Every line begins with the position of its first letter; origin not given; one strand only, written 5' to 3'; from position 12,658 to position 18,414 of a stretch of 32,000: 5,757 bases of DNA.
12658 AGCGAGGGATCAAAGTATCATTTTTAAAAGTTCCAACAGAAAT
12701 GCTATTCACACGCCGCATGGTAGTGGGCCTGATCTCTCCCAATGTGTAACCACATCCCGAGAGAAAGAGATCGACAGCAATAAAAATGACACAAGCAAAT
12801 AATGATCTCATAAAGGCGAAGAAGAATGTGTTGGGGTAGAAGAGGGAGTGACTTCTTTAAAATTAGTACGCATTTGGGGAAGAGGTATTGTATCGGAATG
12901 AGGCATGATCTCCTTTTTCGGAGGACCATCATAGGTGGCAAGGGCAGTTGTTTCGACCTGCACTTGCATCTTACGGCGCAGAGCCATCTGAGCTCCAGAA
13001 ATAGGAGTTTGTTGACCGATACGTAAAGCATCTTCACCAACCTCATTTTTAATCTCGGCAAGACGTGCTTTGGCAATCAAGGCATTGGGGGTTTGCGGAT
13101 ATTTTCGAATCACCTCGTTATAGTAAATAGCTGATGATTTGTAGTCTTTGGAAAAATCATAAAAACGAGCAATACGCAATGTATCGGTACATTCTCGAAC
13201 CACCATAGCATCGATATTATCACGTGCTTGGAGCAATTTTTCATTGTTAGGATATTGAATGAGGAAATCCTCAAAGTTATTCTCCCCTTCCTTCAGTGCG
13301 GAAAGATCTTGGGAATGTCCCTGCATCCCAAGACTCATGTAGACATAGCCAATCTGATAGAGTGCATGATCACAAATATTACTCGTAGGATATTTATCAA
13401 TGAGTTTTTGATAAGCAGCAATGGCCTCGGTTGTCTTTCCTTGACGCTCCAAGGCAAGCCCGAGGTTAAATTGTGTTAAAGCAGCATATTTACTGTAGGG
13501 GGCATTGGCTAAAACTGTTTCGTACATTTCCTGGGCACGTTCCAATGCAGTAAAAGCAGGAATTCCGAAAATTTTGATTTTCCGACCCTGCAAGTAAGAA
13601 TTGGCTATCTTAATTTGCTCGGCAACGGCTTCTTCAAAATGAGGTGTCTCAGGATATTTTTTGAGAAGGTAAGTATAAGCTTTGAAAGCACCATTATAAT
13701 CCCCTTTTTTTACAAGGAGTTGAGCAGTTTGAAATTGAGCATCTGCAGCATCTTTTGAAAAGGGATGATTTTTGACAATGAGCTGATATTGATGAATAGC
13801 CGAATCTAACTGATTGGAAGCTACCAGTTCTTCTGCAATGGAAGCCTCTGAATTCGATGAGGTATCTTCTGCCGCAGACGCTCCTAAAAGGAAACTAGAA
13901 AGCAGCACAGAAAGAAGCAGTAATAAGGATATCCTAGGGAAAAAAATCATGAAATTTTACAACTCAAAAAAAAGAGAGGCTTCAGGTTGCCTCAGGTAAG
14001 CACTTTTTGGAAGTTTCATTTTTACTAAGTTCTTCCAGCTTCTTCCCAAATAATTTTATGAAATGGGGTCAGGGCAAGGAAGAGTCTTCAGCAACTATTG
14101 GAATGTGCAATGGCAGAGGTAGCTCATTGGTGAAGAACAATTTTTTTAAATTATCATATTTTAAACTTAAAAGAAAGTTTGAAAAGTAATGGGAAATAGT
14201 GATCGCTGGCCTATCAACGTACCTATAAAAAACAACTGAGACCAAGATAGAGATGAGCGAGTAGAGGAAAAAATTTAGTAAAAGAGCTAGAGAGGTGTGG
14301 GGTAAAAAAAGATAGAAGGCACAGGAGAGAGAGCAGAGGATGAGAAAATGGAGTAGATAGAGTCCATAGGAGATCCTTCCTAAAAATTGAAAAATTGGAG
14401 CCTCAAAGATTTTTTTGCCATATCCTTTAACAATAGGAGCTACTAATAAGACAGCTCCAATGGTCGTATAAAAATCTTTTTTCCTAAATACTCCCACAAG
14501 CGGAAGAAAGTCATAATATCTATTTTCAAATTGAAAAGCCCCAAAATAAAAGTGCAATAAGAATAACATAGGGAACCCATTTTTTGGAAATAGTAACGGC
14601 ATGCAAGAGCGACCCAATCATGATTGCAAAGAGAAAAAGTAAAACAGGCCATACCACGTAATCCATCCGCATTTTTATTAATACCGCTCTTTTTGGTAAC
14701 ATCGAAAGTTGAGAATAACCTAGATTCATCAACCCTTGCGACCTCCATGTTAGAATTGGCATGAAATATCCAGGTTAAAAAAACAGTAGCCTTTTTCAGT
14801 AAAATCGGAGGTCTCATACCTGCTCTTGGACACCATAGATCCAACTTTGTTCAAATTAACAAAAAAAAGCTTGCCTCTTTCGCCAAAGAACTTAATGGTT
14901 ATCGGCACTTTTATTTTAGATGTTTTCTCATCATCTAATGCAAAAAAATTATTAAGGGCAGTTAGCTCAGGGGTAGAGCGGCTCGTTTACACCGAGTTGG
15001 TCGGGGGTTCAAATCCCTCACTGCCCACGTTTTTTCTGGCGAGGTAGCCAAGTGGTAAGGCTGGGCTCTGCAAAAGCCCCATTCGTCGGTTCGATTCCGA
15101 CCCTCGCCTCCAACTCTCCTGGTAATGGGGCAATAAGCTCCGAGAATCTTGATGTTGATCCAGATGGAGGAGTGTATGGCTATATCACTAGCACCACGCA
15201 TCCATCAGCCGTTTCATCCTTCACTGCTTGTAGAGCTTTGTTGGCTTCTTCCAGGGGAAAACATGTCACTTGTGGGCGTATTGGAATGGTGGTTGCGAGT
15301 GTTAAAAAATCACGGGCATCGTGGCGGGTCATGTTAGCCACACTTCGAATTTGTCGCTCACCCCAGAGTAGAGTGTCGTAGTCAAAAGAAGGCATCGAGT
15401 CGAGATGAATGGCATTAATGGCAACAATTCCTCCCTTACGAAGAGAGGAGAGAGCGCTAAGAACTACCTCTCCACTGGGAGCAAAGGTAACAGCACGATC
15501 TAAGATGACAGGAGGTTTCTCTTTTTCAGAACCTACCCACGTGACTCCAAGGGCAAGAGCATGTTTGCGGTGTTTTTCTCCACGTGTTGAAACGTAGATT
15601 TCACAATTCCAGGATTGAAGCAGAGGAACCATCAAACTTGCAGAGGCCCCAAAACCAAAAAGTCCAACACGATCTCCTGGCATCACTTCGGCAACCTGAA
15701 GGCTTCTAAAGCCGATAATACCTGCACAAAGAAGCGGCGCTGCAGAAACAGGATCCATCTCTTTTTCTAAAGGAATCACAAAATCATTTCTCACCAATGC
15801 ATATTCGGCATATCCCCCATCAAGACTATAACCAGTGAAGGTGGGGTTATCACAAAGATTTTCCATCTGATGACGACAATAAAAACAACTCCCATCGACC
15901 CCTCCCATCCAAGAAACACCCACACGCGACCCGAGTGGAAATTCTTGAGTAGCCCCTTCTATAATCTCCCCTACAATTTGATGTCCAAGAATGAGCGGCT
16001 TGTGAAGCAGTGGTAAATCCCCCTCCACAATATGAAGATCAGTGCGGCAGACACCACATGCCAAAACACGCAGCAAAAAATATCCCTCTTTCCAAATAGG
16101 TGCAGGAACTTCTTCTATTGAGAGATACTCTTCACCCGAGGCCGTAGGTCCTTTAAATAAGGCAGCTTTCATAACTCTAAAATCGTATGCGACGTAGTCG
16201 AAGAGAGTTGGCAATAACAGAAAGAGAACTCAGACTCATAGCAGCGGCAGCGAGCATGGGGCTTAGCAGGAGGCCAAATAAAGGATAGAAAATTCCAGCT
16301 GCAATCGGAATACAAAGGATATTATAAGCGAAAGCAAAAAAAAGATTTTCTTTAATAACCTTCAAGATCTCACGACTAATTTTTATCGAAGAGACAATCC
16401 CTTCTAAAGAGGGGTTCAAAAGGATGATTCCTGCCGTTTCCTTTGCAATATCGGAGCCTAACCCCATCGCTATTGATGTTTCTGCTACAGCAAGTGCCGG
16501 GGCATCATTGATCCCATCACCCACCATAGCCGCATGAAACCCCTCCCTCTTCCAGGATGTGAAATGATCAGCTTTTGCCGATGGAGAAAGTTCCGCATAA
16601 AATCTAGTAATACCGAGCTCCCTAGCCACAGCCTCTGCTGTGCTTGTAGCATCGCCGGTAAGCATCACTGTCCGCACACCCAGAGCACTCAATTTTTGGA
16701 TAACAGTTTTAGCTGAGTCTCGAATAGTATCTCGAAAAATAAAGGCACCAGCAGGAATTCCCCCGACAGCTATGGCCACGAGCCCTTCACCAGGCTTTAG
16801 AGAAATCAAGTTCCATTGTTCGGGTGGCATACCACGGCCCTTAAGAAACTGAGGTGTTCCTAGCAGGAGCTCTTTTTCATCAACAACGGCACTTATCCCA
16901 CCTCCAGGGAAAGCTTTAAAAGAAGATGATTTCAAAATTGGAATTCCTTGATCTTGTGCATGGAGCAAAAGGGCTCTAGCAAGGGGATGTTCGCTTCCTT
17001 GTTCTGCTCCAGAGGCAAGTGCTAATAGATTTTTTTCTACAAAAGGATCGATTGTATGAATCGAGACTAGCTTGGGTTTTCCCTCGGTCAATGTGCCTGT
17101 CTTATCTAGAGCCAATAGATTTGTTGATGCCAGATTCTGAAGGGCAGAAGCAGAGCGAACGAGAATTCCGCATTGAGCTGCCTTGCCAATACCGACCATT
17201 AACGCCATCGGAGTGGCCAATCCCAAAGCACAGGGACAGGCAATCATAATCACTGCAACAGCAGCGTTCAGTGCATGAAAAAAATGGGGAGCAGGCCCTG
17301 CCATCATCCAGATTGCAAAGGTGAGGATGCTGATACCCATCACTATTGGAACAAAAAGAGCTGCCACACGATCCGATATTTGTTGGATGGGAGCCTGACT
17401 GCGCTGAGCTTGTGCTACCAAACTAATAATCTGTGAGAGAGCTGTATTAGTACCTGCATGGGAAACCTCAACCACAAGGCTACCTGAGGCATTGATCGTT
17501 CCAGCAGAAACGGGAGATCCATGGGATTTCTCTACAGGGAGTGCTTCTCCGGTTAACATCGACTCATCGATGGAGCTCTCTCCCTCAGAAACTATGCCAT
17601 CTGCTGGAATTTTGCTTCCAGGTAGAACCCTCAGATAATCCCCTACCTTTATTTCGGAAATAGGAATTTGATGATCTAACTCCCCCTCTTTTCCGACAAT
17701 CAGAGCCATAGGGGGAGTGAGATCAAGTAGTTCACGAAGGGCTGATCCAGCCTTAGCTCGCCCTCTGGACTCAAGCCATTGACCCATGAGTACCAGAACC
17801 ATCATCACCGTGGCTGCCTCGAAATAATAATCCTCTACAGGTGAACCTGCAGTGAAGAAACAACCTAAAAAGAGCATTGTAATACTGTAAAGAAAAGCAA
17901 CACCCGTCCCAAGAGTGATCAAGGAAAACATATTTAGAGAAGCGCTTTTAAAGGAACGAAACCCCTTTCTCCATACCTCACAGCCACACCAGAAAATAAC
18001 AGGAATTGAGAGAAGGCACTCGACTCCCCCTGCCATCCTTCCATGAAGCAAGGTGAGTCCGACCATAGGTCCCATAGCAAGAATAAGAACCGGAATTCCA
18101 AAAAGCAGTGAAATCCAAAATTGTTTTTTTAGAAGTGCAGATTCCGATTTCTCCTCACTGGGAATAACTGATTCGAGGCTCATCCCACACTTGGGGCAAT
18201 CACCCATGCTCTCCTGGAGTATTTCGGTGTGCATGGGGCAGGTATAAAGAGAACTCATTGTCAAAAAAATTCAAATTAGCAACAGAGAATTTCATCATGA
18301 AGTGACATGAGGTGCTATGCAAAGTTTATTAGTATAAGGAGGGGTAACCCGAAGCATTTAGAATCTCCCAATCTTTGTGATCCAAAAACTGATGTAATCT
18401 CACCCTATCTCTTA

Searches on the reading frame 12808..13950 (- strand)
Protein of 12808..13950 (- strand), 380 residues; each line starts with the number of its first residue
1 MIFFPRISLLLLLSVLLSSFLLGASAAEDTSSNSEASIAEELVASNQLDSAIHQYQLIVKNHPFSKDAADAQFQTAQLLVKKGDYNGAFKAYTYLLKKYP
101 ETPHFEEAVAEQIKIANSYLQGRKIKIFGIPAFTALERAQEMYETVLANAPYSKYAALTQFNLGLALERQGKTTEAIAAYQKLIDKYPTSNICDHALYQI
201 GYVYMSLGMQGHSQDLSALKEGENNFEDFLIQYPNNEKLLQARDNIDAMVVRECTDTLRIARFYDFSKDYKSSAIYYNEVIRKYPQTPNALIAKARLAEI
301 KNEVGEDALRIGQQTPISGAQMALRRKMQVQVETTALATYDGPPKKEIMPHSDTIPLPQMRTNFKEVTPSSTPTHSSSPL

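Call 7: search_protein_families(library=pfam, proteins=[window:12808-13950:-])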
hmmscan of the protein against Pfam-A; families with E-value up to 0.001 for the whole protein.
window:12808-13950:- (380 aa): 14 families
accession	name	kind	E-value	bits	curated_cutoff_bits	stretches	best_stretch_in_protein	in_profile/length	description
PF13174.12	TPR_6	-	5.8e-20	70.9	26.3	2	160-190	3-33/33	Tetratricopeptide repeat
PF13432.12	TPR_16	-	6.7e-18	65.2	32.7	2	137-190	14-64/65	Tetratricopeptide repeat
PF13525.12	YfiO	-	2.4e-15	57.3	25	1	137-308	22-195/203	Outer membrane lipoprotein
PF13428.12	TPR_14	-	8.6e-14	51.1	23.5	0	162-191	6-35/44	Tetratricopeptide repeat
PF07719.23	TPR_2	-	3.1e-13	49.2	27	1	158-189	2-33/34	Tetratricopeptide repeat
PF13181.12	TPR_8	-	1.3e-07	31.6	25.7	0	160-185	4-29/34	Tetratricopeptide repeat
PF24575.1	TPR_Slam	-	4.8e-07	30.6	35.2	0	154-191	44-81/104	Surface lipoprotein assembly modifier, N-terminal TPR repeats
PF00515.34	TPR_1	-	3.2e-06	27.1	27.8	1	159-189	3-33/34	Tetratricopeptide repeat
PF13424.12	TPR_12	-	4.6e-06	27.2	30.1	1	137-185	20-73/77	Tetratricopeptide repeat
PF14559.12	TPR_19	-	8.1e-06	26.5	25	0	136-189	7-57/68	Tetratricopeptide repeat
PF13431.12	TPR_17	-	3.9e-05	24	24.4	0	157-178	13-34/34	Tetratricopeptide repeat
PF09976.15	TPR_21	-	5e-05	23.6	25.5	0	146-191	135-180/193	Tetratricopeptide repeat-like domain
PF13512.12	TPR_18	-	7.2e-05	23.4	21.9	0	139-243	29-142/145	Tetratricopeptide repeat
PF13371.12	TPR_9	-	0.00064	20.1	35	0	161-192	33-64/73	Tetratricopeptide repeat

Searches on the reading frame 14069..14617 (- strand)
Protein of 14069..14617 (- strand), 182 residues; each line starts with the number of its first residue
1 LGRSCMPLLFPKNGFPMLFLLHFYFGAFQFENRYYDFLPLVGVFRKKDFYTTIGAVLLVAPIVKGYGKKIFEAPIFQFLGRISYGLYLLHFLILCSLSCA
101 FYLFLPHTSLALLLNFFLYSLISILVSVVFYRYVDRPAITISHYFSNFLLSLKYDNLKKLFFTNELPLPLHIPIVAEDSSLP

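Call 7: search_protein_families(library=pfam, proteins=[window:14069-14617:-])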
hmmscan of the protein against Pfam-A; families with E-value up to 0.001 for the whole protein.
window:14069-14617:- (182 aa): 1 family
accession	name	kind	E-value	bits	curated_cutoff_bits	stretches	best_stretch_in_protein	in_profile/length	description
PF01757.29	Acyl_transf_3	-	1.9e-05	24.3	31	1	16-132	216-326/326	Acyltransferase domain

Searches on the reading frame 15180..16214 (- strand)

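Call 7: search_protein_families(library=pfam, proteins=[window:15180-16214:-])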
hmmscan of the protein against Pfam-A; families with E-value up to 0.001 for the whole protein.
window:15180-16214:- (344 aa): 2 families
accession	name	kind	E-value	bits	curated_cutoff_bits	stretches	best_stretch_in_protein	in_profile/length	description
PF08240.17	ADH_N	-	2.4e-24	86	23.5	1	43-150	2-103/104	Alcohol dehydrogenase GroES-like domain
PF00107.32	ADH_zinc_N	-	3.2e-05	24.3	31.8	1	196-307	7-127/129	Zinc-binding dehydrogenase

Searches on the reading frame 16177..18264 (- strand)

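Call 7: search_protein_families(library=pfam, proteins=[window:16177-18264:-])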
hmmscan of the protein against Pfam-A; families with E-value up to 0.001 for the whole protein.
window:16177-18264:- (695 aa): 4 families
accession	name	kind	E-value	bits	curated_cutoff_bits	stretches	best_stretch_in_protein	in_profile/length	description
PF00122.25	E1-E2_ATPase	-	4.8e-55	186.3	28.1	1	182-364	2-180/181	E1-E2 ATPase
PF00702.32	Hydrolase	-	1e-26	95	26.4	1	383-594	3-190/191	haloacid dehalogenase-like hydrolase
PF19335.5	HMBD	-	8.4e-08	32.5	23.6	1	7-31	2-26/28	Heavy metal binding domain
PF08282.18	Hydrolase_3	-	7.5e-07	29.6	20.9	0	578-624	206-252/255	haloacid dehalogenase-like hydrolase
